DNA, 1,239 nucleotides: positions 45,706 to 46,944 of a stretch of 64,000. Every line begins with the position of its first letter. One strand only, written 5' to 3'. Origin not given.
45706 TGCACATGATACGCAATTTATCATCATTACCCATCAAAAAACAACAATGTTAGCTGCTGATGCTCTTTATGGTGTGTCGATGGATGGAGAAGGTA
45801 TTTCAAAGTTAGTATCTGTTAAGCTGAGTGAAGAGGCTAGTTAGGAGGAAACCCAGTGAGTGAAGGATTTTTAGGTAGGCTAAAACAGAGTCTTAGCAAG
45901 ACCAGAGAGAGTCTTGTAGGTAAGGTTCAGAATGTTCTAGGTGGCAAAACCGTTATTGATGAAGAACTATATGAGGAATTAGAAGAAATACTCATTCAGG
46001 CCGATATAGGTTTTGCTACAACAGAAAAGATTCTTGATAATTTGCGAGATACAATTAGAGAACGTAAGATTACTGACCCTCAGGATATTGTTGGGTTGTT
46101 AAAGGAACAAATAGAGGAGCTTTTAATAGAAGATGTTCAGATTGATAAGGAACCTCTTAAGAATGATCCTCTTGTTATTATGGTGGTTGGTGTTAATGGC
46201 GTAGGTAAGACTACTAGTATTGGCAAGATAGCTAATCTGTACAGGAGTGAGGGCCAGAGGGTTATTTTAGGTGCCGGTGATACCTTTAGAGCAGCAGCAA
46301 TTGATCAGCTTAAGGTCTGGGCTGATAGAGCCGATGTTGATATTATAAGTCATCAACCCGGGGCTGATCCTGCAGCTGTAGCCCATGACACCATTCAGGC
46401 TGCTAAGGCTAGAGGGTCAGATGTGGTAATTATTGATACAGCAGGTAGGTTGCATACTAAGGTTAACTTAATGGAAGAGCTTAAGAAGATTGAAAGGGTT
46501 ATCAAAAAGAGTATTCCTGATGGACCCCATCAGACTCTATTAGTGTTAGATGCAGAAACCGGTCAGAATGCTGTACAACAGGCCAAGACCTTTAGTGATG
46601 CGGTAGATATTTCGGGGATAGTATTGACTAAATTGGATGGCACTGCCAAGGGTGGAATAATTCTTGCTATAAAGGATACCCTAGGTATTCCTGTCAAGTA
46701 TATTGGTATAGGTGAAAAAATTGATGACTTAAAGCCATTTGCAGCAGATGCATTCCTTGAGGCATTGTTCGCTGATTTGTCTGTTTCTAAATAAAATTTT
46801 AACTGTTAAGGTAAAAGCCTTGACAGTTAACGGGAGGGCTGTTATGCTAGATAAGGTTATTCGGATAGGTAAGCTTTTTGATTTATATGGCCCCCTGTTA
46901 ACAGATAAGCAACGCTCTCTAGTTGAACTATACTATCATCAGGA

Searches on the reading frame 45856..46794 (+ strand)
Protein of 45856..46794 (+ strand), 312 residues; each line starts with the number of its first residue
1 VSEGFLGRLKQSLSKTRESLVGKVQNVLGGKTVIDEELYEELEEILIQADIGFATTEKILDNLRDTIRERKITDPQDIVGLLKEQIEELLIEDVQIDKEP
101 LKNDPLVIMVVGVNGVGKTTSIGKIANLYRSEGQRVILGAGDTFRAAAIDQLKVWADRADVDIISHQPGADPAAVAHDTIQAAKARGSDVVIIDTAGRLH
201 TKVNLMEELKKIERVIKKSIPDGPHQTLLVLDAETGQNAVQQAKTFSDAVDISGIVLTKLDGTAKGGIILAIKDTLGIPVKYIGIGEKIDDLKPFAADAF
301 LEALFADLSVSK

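Call 72: find_encoding_contigs(protein=window:45856-46794:+, flank=10000, max_places=1)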
Protein window:45856-46794:+ (312 aa): 5 contigs read that carry it; 1 place shown.
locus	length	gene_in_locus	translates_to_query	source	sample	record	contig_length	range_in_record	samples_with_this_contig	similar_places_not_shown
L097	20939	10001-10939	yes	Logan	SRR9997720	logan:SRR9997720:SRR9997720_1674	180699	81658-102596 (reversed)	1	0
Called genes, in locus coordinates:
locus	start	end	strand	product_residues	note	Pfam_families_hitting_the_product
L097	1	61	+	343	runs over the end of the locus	PF02504:FA_synthesis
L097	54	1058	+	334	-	PF00108:Thiolase_N (weak), PF08545:ACP_syn_III, PF08541:ACP_syn_III_C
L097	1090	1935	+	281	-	PF02645:DegV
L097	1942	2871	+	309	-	PF00698:Acyl_transf_1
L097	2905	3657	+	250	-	PF00106:adh_short, PF08659:KR, PF13561:adh_short_C2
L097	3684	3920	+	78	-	PF23297:ACP_SdgA_C (weak), PF00550:PP-binding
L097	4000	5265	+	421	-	PF00109:ketoacyl-synt, PF02801:Ketoacyl-synt_C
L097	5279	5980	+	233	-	PF14622:Ribonucleas_3_3, PF00636:Ribonuclease_3, PF00035:dsrm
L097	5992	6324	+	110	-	PF04232:SpoVS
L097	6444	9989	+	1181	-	PF02463:SMC_N, PF13175:AAA_15 (weak), PF13304:AAA_21 (weak), PF13476:AAA_23, PF13555:AAA_29 (faint), PF06470:SMC_hinge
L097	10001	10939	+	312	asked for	PF02881:SRP54_N, PF13207:AAA_17 (faint), PF13604:AAA_30 (weak), PF00448:SRP54, PF13401:AAA_22 (weak)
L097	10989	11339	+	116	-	PF04297:UPF0122, PF04545:Sigma70_r4, PF08281:Sigma70_r4_2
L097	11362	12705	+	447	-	PF02881:SRP54_N, PF00448:SRP54, PF13401:AAA_22 (faint), PF02978:SRP_SPB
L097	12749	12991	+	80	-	PF00886:Ribosomal_S16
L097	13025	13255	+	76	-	PF13083:KH_KhpA-B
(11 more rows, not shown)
